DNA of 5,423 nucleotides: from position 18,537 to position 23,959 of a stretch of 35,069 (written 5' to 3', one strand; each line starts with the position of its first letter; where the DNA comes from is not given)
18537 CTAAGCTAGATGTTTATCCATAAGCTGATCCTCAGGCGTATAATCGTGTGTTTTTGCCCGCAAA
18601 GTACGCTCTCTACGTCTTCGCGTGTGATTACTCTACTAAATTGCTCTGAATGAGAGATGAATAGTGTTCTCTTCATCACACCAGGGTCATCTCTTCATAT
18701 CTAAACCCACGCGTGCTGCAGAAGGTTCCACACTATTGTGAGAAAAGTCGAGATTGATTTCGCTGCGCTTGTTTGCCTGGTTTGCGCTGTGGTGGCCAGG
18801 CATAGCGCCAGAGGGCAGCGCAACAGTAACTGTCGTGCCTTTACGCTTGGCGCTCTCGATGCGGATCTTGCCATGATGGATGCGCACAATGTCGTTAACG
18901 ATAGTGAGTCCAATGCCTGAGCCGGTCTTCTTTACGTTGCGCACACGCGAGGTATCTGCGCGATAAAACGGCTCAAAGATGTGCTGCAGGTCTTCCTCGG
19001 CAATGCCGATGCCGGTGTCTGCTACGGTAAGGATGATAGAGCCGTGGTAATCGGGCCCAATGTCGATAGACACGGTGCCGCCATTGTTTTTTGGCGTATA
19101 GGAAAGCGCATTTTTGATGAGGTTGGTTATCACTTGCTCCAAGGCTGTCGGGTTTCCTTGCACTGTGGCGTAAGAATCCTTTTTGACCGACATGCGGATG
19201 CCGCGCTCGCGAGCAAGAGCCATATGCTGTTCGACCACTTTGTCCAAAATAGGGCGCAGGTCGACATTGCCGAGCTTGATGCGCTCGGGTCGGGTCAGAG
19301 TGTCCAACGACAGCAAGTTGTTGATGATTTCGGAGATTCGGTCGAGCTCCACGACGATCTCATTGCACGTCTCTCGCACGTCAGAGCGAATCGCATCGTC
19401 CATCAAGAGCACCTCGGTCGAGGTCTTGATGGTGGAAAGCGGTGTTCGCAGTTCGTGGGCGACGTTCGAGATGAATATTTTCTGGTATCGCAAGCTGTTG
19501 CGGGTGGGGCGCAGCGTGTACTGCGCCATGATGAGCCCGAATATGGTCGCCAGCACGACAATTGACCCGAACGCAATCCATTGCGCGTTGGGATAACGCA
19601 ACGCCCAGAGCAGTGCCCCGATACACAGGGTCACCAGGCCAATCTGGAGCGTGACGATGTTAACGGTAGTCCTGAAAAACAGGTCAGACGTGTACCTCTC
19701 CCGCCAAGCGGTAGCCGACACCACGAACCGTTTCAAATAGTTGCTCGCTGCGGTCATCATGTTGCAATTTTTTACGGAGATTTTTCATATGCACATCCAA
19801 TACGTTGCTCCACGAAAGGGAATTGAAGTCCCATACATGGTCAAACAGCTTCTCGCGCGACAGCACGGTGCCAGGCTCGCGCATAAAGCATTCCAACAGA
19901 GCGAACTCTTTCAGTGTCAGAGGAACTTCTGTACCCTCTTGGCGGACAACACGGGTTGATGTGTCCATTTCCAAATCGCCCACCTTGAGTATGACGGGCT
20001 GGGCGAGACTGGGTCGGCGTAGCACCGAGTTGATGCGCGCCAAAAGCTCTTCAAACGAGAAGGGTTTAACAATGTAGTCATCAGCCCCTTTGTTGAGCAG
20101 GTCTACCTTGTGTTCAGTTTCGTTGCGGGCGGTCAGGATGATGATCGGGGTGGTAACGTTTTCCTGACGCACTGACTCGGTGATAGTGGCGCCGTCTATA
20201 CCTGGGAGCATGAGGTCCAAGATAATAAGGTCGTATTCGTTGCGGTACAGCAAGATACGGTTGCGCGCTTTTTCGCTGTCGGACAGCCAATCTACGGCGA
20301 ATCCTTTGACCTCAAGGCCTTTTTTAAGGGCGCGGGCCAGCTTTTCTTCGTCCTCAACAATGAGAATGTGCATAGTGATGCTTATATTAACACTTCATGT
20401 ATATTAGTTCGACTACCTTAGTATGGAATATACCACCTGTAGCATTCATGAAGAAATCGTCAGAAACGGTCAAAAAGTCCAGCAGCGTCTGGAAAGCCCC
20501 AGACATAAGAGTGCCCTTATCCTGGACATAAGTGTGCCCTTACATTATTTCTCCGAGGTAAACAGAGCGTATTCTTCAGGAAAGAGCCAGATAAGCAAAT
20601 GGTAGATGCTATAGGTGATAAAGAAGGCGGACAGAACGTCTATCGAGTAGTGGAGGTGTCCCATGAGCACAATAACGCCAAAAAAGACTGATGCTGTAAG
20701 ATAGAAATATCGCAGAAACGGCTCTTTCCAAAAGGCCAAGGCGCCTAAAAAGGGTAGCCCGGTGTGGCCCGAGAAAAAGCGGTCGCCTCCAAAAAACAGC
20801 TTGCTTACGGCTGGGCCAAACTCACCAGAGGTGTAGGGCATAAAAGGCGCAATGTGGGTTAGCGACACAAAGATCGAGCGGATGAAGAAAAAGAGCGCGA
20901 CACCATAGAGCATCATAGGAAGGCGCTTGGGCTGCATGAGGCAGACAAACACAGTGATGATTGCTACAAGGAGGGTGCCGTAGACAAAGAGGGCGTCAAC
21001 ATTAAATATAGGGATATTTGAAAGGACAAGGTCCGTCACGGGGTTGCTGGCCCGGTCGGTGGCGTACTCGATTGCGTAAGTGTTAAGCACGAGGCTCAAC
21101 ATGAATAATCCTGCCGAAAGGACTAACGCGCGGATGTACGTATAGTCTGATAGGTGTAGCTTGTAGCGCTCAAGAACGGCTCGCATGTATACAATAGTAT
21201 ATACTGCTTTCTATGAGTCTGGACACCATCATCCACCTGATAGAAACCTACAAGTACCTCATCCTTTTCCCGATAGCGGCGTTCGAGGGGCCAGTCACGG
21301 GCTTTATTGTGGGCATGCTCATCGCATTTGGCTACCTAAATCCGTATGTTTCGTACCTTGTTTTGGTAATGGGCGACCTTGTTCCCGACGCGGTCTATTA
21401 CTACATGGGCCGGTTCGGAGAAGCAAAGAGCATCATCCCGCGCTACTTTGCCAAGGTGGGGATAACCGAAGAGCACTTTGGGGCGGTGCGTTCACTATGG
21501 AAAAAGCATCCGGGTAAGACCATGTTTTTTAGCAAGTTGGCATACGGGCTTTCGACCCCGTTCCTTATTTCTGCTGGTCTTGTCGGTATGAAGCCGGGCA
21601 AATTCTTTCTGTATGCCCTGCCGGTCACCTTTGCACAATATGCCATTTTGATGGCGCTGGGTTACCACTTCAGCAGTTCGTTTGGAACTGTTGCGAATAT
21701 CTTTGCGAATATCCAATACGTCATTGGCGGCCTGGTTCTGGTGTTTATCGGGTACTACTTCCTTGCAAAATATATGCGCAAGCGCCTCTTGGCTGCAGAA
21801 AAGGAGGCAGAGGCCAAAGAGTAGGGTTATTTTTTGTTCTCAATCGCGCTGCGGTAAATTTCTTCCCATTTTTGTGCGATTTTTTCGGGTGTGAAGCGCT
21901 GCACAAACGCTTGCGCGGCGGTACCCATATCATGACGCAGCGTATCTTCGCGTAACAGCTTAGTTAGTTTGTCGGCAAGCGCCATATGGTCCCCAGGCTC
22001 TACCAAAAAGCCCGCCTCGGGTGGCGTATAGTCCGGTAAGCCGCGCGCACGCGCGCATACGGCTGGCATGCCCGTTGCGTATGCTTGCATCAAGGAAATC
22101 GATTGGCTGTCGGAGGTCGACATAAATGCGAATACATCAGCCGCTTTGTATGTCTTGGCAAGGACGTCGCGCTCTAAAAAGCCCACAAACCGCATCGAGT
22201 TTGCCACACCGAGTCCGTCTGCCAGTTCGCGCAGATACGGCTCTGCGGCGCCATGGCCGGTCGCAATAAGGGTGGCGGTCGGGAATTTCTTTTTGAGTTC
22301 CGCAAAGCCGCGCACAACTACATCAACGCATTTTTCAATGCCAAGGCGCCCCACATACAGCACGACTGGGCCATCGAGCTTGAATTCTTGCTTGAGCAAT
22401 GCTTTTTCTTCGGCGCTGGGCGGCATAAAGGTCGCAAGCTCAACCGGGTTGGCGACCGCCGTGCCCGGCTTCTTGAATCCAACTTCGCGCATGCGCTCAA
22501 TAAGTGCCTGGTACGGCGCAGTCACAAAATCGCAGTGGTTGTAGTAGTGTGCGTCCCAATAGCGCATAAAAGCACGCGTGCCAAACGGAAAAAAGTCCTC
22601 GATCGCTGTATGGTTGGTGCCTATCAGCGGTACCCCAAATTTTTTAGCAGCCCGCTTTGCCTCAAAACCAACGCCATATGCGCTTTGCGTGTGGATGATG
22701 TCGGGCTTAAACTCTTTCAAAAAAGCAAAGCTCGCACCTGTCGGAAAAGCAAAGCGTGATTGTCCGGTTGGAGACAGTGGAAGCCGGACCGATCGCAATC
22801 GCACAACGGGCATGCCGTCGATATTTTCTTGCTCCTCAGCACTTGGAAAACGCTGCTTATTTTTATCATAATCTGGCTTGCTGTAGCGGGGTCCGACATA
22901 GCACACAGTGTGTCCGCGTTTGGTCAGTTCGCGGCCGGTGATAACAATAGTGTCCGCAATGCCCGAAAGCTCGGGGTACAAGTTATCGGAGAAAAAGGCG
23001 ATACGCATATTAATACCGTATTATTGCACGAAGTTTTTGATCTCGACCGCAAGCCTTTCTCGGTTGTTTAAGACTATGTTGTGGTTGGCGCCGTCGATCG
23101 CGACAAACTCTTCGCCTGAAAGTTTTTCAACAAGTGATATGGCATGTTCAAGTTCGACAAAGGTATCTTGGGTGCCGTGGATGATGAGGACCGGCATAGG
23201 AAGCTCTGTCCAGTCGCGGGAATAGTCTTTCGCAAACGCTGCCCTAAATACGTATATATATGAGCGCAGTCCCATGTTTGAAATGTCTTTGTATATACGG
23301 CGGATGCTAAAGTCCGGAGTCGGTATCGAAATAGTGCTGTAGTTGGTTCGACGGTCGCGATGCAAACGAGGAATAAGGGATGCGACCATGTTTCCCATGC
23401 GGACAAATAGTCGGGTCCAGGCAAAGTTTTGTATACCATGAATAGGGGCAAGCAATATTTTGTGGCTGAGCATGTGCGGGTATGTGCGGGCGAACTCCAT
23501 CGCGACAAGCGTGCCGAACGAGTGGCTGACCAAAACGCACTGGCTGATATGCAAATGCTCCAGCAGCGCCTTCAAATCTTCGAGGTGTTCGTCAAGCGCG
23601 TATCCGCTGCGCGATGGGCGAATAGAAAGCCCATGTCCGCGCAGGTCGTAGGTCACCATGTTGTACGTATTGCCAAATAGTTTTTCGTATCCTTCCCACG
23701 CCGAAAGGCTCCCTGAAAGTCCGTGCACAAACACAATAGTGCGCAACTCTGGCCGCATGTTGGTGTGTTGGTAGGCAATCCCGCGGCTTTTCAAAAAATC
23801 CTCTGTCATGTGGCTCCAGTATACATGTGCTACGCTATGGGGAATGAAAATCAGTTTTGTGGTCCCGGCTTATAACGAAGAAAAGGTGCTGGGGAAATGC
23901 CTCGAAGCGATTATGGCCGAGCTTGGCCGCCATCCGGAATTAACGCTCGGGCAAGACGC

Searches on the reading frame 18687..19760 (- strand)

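Call 69: search_protein_families(library=pfam, proteins=[window:18687-19760:-], max_evalue=0.00001)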
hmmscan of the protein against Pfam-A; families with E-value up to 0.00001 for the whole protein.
window:18687-19760:- (357 aa): 2 families
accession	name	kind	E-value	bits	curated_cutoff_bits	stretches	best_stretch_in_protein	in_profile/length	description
PF02518.31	HATPase_c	-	2.7e-29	102.3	26.4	1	202-317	1-109/111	Histidine kinase-, DNA gyrase B-, and HSP90-like ATPase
PF00512.31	HisKA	-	4e-14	52.8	26.9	1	95-155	4-63/66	His Kinase A (phospho-acceptor) domain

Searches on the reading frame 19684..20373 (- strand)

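Call 69: search_protein_families(library=pfam, proteins=[window:19684-20373:-], max_evalue=0.00001)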
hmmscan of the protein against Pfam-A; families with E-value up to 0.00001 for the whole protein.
window:19684-20373:- (229 aa): 2 families
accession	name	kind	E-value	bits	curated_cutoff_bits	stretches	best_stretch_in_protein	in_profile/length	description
PF00072.30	Response_reg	-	1.5e-28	99.7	30.2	1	3-115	1-111/111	Response regulator receiver domain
PF00486.34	Trans_reg_C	-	1.2e-26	93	26.2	1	147-223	1-77/77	Transcriptional regulatory protein, C terminal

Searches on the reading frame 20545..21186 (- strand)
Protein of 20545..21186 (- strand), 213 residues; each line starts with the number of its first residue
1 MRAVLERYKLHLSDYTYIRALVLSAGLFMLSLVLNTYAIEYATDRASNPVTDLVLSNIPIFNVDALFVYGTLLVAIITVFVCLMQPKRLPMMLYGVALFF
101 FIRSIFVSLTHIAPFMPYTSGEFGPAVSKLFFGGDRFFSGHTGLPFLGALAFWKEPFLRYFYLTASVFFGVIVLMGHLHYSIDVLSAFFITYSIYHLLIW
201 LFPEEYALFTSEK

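Call 69: search_protein_families(library=pfam, proteins=[window:20545-21186:-], max_evalue=0.00001)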
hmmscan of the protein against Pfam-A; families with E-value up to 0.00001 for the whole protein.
window:20545-21186:- (213 aa): 1 family
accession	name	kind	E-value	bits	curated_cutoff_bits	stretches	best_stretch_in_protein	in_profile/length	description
PF14360.12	PAP2_C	-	1.9e-07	32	27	1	134-196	3-70/74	PAP2 superfamily C-terminal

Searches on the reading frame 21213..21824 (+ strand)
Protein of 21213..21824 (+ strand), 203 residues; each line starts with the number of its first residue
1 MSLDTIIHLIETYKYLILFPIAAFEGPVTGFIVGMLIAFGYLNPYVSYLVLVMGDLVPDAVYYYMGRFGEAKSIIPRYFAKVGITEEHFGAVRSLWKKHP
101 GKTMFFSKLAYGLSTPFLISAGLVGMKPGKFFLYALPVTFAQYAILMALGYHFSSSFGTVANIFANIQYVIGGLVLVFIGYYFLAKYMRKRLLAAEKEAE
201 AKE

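Call 69: search_protein_families(library=pfam, proteins=[window:21213-21824:+], max_evalue=0.00001)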
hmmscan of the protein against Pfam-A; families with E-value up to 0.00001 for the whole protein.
window:21213-21824:+ (203 aa): 1 family
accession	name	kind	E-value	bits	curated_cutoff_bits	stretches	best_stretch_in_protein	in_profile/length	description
PF09335.16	VTT_dom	-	1.7e-08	35.4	33.9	1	34-151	5-122/123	VTT domain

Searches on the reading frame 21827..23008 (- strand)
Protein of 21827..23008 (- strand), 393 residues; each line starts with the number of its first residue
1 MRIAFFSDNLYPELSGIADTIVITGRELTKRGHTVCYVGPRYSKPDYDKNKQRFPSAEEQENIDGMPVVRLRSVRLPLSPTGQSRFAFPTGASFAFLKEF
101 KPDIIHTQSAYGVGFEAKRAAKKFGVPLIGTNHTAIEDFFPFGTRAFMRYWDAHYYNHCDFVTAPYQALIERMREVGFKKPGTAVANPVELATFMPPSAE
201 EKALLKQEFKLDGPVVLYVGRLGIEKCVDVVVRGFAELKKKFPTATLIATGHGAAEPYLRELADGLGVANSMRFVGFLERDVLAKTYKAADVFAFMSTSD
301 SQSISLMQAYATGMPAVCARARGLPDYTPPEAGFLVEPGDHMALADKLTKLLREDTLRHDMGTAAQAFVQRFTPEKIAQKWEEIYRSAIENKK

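Call 69: search_protein_families(library=pfam, proteins=[window:21827-23008:-], max_evalue=0.00001)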
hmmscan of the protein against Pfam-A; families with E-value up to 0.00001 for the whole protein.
window:21827-23008:- (393 aa): 5 families
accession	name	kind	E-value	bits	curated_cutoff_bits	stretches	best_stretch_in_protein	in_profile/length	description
PF00534.26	Glycos_transf_1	-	1.3e-30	106.6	26.4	1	206-366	8-170/172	Glycosyl transferases group 1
PF13692.12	Glyco_trans_1_4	-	3.5e-26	92.6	27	1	214-353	2-141/142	Glycosyl transferases group 1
PF13439.12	Glyco_transf_4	-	1.1e-21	78.1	28.5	1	16-191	3-168/170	Glycosyltransferase Family 4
PF13579.12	Glyco_trans_4_4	-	5e-16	59.9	29.7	1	16-182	2-151/158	Glycosyl transferase 4-like domain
PF13524.12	Glyco_trans_1_2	-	3.1e-07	30.9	25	1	271-382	28-143/144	Glycosyl transferase-like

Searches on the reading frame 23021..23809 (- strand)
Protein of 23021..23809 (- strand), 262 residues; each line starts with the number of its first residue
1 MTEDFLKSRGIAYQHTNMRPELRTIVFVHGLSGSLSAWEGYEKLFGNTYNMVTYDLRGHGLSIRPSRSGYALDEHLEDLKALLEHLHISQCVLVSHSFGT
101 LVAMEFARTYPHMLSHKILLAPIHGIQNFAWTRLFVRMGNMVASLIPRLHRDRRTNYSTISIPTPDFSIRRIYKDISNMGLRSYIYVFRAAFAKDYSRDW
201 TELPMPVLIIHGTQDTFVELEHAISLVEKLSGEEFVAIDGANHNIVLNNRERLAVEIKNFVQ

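Call 69: search_protein_families(library=pfam, proteins=[window:23021-23809:-], max_evalue=0.00001)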
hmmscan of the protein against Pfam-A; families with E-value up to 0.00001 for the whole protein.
window:23021-23809:- (262 aa): 3 families
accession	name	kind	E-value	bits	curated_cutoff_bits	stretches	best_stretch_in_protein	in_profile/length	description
PF00561.26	Abhydrolase_1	-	3.6e-26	92.7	25.8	1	24-248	2-243/245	alpha/beta hydrolase fold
PF12697.13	Abhydrolase_6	-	2.7e-22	81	26.3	1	25-254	1-215/217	Alpha/beta hydrolase family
PF12146.15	Hydrolase_4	-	3.5e-22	79.3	27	1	23-246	5-235/239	Serine aminopeptidase, S33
